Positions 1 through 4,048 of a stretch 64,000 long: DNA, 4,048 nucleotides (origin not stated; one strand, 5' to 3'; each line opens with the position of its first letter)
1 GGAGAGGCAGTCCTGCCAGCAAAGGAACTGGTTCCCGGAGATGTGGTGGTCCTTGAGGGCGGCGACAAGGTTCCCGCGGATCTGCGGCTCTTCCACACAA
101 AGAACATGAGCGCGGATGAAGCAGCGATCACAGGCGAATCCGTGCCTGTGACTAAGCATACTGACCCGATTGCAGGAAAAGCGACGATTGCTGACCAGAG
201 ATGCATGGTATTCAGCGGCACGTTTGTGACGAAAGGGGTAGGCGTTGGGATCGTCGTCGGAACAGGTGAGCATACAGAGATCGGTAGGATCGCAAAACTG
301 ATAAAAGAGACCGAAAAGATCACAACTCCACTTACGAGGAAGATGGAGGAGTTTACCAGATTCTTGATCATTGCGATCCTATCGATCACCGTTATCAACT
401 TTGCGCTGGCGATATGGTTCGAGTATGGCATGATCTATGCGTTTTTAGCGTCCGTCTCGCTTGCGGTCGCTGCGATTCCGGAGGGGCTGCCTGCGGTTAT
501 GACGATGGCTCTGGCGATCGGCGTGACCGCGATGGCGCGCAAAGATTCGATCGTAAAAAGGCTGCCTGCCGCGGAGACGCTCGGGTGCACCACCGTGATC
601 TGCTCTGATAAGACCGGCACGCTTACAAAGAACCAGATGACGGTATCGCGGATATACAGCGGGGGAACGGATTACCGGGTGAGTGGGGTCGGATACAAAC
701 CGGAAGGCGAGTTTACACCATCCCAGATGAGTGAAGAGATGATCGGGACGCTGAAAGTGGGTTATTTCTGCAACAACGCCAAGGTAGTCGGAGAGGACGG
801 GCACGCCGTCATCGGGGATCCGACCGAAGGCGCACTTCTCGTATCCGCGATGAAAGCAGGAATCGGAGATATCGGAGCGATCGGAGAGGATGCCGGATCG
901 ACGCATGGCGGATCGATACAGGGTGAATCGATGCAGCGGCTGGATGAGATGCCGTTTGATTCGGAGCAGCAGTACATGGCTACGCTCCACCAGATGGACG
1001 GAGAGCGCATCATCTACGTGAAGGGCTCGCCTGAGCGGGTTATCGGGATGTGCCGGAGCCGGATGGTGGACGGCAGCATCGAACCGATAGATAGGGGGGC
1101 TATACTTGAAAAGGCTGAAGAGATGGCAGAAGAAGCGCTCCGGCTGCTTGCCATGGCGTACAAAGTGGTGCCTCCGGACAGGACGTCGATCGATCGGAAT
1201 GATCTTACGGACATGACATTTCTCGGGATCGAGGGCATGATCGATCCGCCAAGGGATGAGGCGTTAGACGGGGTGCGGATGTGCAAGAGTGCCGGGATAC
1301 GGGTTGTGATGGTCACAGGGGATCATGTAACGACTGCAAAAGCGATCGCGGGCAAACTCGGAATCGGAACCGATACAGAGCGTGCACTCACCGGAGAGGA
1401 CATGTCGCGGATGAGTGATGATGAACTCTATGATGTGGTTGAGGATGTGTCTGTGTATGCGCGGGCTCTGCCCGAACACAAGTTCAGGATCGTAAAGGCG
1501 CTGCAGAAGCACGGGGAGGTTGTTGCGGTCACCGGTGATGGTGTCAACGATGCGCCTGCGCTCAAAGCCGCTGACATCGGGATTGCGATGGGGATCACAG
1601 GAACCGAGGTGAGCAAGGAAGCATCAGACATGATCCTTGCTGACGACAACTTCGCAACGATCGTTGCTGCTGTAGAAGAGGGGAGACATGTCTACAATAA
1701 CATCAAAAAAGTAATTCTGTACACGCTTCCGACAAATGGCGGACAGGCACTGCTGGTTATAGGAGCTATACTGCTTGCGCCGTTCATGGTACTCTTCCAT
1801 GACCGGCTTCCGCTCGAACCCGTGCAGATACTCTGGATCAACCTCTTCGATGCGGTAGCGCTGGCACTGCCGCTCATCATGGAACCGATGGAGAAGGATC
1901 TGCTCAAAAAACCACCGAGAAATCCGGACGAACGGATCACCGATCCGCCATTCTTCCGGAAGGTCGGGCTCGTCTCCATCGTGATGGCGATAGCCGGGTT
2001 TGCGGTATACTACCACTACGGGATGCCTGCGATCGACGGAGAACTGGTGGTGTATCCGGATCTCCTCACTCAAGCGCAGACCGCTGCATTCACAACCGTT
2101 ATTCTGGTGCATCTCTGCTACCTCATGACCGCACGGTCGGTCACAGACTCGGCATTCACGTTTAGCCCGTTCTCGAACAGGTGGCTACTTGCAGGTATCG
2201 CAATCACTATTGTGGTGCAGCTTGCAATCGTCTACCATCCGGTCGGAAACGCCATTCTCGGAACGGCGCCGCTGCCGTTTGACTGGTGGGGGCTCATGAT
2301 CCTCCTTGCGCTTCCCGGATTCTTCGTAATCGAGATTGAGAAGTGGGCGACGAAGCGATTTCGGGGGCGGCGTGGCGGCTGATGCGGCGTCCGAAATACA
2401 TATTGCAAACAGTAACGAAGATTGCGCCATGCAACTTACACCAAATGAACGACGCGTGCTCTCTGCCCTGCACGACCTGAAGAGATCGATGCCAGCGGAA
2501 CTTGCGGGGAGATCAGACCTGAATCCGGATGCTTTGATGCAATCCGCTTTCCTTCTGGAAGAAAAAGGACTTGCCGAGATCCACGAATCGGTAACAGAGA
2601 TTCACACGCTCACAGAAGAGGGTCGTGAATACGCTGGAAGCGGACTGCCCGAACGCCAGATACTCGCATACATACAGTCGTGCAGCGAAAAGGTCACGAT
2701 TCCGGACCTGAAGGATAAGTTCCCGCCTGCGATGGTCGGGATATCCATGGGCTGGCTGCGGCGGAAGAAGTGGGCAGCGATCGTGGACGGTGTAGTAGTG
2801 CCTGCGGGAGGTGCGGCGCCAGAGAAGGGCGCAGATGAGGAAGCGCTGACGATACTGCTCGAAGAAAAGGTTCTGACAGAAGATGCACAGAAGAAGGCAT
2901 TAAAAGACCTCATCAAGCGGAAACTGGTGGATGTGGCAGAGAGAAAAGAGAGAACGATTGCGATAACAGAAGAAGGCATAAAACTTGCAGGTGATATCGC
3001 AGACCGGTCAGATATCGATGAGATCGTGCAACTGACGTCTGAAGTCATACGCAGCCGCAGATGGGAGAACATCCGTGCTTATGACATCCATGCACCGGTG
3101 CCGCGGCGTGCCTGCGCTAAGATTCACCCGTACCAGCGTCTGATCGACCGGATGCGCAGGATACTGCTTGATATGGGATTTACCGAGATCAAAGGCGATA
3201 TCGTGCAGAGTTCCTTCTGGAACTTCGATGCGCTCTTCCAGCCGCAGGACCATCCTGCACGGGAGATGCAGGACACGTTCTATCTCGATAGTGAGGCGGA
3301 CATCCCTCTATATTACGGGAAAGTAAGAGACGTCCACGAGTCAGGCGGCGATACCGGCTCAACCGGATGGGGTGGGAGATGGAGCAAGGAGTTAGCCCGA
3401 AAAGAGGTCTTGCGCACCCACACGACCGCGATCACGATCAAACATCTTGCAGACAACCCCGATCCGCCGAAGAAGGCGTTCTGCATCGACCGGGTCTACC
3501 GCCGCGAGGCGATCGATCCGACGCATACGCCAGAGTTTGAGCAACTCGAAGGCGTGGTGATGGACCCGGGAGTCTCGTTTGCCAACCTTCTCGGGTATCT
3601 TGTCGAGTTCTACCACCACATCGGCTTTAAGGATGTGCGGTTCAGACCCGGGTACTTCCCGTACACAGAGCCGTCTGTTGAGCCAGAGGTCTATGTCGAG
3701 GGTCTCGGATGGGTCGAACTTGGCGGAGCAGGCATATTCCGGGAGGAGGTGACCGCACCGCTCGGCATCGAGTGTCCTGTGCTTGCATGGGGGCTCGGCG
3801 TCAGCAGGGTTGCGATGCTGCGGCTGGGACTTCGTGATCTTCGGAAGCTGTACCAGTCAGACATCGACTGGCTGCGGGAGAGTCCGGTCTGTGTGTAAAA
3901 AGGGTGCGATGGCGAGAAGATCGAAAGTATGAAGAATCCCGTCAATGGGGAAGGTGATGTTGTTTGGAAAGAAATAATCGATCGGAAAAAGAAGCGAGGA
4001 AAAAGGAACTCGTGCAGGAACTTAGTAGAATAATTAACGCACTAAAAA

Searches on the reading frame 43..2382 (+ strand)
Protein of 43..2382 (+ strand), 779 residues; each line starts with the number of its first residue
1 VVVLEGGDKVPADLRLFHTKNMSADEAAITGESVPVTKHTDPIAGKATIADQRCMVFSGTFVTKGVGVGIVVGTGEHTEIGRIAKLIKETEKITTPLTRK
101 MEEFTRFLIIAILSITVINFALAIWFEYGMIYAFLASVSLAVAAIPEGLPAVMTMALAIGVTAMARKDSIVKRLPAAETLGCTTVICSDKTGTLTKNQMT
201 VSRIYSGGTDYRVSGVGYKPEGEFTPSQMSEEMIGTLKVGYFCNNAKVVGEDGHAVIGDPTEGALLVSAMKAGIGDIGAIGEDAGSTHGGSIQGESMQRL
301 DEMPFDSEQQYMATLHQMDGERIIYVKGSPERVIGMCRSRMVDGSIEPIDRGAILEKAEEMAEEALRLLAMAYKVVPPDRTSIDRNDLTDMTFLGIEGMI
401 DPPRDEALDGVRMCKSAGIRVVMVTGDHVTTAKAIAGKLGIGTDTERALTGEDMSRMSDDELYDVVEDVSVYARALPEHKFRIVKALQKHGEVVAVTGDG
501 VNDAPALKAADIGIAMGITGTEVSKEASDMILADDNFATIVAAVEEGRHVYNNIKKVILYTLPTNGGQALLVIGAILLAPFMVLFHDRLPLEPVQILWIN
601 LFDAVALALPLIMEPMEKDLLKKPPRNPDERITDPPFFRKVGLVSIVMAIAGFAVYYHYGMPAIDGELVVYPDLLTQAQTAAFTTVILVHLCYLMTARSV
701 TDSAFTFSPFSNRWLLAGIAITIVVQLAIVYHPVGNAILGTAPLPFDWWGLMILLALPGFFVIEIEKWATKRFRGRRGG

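Call 59: search_protein_families(library=pfam, proteins=[window:43-2382:+], max_evalue=0.00001)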
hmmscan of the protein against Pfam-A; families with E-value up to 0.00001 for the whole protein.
window:43-2382:+ (779 aa): 6 families
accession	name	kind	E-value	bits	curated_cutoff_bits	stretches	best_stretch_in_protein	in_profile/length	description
PF00689.26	Cation_ATPase_C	-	5.2e-47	160.3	27.3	1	589-768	2-174/175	Cation transporting ATPase, C-terminus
PF00122.25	E1-E2_ATPase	-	1.7e-42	145.4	28.1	1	1-167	28-181/181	E1-E2 ATPase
PF00702.32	Hydrolase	-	7.4e-18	66.1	26.4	1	186-511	4-191/191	haloacid dehalogenase-like hydrolase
PF13246.12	Cation_ATPase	-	8.1e-16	58.3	21.7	1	242-338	2-89/91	Cation transport ATPase (P-type)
PF08282.18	Hydrolase_3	-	6.3e-06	26.5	20.9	0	483-537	195-248/255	haloacid dehalogenase-like hydrolase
PF12710.13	HAD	-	8.8e-06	26.7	27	0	401-508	87-189/189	haloacid dehalogenase-like hydrolase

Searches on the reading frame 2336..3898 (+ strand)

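Call 59: search_protein_families(library=pfam, proteins=[window:2336-3898:+], max_evalue=0.00001)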
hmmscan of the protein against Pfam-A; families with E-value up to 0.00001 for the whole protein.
window:2336-3898:+ (520 aa): 1 family
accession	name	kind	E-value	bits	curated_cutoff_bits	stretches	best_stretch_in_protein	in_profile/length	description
PF01409.25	tRNA-synt_2d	-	4.1e-90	302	19.8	1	249-515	2-245/246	tRNA synthetases class II core domain (F)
